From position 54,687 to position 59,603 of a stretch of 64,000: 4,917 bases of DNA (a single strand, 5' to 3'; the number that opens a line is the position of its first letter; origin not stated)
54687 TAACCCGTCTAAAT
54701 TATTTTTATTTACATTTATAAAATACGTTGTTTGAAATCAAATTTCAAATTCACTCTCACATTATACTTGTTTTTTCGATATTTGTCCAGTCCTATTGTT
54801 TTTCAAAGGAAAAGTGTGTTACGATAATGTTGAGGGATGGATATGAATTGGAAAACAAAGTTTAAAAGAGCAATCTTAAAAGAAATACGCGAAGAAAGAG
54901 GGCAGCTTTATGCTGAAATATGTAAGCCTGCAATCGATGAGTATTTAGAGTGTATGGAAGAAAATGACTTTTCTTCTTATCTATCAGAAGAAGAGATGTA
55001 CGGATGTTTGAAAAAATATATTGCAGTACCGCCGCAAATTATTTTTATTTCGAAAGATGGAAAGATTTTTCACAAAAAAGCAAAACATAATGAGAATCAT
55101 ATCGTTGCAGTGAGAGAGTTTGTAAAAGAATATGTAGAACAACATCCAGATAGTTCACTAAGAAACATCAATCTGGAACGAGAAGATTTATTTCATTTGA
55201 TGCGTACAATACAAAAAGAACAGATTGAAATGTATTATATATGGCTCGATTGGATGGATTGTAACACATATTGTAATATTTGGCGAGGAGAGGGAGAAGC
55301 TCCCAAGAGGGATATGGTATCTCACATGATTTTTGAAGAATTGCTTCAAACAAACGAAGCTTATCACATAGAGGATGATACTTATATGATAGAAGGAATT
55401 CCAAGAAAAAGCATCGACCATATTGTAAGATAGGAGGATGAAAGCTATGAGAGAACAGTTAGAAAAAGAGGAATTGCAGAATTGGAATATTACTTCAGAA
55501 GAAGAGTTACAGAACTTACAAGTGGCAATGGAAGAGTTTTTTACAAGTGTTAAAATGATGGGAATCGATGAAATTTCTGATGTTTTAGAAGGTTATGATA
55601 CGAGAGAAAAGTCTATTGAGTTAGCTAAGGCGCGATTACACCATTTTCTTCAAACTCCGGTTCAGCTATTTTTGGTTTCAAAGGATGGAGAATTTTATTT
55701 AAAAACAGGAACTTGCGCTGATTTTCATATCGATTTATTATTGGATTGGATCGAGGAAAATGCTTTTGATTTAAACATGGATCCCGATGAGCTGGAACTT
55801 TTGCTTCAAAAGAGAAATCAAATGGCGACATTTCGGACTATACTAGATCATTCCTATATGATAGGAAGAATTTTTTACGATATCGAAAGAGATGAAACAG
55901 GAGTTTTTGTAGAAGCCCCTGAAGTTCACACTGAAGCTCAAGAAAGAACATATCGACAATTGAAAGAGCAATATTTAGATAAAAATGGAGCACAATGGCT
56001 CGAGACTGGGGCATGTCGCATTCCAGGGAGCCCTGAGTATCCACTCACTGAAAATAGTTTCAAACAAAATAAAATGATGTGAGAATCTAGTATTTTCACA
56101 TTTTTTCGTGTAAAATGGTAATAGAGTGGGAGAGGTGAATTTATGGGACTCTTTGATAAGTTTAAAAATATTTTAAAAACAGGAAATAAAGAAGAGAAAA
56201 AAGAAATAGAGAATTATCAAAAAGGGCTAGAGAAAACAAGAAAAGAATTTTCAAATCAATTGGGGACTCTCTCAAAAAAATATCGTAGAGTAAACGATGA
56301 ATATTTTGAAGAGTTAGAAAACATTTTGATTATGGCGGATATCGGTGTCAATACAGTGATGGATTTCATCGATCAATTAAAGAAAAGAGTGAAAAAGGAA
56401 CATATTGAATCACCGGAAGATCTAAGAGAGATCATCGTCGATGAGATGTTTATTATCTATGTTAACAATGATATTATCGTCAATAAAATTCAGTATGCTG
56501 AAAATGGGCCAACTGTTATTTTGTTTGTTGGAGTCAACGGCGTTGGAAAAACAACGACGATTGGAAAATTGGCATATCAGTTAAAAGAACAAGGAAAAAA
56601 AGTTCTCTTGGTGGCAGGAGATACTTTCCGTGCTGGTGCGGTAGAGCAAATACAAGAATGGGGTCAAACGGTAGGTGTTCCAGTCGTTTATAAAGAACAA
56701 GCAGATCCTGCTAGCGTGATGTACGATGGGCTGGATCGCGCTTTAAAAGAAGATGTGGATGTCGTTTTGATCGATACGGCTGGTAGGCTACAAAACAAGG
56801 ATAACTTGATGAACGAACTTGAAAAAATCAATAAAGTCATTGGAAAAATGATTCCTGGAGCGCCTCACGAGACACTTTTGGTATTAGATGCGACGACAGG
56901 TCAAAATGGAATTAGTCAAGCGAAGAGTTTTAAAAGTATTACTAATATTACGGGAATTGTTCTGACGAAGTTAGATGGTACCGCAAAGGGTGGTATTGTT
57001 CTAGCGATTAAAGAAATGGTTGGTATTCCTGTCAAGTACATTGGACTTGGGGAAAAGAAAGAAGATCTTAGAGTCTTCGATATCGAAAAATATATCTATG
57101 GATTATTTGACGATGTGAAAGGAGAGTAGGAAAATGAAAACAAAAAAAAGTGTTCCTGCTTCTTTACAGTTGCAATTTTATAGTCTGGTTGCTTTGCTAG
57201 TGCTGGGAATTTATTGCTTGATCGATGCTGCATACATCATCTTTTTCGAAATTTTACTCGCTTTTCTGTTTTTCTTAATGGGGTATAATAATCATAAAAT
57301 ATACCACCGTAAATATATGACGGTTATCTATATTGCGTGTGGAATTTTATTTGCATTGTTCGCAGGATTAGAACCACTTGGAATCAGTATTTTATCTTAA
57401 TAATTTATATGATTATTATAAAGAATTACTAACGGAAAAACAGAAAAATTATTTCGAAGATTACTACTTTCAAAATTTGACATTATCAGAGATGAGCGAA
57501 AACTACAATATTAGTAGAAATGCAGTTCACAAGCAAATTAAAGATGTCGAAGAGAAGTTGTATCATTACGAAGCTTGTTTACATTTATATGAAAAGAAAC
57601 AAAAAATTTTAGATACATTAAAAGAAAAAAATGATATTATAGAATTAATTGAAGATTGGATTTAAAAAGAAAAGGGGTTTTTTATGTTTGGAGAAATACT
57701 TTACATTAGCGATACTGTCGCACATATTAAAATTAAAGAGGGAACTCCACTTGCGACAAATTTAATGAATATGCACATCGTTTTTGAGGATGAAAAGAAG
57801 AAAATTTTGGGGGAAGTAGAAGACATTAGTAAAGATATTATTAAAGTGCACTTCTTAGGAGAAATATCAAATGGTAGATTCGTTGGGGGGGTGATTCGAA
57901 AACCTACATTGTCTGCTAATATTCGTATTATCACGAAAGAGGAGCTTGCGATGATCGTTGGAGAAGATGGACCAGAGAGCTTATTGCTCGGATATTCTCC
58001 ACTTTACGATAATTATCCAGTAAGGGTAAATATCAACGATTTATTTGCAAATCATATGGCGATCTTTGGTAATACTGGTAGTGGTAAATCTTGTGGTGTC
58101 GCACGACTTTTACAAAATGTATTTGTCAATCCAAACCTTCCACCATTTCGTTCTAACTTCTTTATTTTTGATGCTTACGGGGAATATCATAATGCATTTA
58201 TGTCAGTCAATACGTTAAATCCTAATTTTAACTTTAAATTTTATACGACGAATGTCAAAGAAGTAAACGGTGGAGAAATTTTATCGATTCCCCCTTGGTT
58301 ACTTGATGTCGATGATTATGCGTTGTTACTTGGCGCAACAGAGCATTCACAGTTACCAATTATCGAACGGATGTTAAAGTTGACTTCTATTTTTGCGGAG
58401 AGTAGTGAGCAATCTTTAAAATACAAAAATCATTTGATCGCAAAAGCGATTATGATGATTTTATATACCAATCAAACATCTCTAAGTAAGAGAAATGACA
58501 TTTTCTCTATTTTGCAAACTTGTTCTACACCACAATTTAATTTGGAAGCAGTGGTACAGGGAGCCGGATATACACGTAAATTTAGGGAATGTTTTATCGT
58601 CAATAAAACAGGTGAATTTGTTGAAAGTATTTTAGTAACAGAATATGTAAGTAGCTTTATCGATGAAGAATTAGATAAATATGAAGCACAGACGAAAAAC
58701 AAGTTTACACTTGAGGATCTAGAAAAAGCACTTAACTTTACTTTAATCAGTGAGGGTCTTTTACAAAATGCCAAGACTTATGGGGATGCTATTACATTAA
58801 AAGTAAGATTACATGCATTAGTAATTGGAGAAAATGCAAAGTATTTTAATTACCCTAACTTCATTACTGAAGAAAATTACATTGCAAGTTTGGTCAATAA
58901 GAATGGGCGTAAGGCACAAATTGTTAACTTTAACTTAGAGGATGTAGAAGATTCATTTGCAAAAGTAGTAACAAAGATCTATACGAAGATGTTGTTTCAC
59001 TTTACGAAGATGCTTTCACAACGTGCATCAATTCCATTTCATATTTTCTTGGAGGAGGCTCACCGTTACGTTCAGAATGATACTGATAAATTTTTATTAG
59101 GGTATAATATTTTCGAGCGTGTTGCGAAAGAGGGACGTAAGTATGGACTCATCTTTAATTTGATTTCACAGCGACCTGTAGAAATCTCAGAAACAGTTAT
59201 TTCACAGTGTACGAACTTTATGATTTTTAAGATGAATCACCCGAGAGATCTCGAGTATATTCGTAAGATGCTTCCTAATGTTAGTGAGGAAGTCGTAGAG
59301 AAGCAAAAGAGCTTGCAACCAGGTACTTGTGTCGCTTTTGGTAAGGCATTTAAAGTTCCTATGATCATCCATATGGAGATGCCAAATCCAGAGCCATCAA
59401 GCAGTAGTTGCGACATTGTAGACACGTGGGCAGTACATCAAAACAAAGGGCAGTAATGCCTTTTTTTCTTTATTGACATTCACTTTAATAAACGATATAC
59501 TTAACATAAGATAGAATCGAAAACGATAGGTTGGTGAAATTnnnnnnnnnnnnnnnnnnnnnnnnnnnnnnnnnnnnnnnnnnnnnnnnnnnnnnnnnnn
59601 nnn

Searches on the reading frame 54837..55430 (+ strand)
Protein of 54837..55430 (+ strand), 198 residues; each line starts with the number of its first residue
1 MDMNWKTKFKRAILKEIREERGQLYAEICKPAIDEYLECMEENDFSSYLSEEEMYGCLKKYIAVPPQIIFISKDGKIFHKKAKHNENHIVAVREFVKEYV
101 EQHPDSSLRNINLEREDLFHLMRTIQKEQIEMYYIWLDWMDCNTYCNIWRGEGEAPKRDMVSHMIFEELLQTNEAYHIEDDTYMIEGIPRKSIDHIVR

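Call 20: search_protein_families(library=pfam, proteins=[window:54837-55430:+], max_evalue=0.1)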
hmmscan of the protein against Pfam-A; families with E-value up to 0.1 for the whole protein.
window:54837-55430:+ (198 aa): 3 families
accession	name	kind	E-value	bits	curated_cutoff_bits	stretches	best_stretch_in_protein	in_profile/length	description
PF16736.11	sCache_like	-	0.0023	18.7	27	1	64-137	43-114/117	Single Cache-like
PF05051.18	COX17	-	0.064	14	24.9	0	27-45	27-45/47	Cytochrome C oxidase copper chaperone (COX17)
PF08544.19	GHMP_kinases_C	-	0.079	13.8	21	0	18-49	18-53/85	GHMP kinases C terminal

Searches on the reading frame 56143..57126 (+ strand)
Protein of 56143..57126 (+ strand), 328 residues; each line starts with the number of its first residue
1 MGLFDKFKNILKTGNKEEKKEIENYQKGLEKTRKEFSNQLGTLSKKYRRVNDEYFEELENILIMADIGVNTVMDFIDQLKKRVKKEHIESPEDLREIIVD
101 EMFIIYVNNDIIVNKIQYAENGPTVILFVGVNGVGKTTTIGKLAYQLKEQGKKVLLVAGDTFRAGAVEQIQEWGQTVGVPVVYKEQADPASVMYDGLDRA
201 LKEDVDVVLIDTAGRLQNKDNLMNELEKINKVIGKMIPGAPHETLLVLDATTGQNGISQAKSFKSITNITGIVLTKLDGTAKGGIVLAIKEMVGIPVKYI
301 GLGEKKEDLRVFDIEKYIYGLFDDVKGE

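Call 17: list_cluster_members(proteins=[P0003, window:56143-57126:+, window:57684-59453:+])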
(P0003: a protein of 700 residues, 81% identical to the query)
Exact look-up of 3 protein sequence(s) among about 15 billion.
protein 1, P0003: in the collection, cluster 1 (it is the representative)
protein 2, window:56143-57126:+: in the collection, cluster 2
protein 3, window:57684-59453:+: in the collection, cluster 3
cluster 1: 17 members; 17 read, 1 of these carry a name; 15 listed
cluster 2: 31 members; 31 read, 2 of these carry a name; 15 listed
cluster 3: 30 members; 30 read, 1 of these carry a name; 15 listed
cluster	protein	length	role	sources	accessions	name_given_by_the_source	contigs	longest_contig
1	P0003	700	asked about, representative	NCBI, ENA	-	-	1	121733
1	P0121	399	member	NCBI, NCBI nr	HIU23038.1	MAG TPA: InlB B-repeat-containing protein, partial [Candidatus Fimihabitans ... | InlB B-repeat-containing protein [Candidatus Fimihabitans intestinipullorum]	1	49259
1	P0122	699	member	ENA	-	-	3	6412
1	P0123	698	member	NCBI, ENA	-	-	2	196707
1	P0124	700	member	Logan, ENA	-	-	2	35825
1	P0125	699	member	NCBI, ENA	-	-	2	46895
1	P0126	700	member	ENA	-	-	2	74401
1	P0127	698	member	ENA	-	-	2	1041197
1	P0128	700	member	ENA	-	-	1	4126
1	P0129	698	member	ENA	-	-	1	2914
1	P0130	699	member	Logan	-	-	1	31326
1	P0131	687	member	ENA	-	-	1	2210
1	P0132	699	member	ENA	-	-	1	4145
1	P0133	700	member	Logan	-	-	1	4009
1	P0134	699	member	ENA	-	-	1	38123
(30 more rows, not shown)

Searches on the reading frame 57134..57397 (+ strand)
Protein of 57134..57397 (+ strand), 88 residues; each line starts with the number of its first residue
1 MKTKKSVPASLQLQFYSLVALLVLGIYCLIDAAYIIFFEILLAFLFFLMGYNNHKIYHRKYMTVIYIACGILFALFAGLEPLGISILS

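Call 20: search_protein_families(library=pfam, proteins=[window:57134-57397:+], max_evalue=0.1)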
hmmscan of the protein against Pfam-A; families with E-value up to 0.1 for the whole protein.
window:57134-57397:+ (88 aa): 1 family
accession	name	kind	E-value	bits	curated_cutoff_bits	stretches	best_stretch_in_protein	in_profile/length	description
PF06072.16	Herpes_US9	-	0.021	15.1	23.7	1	49-78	18-49/61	Alphaherpesvirus tegument protein US9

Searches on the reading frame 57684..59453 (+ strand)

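Call 20: search_protein_families(library=pfam, proteins=[window:57684-59453:+], max_evalue=0.1)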
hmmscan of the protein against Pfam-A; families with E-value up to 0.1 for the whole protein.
window:57684-59453:+ (590 aa): 3 families
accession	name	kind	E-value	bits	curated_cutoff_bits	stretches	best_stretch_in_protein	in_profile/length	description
PF01935.23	DUF87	-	1.3e-22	81.5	23.2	1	109-248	10-132/220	Helicase HerA, central domain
PF10412.15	TrwB_AAD_bind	-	0.0024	17.3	20.5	1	122-176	15-63/387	Type IV secretion-system coupling protein DNA-binding domain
PF01580.24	FtsK_SpoIIIE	-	0.0031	17.4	24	1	122-147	39-64/221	FtsK/SpoIIIE family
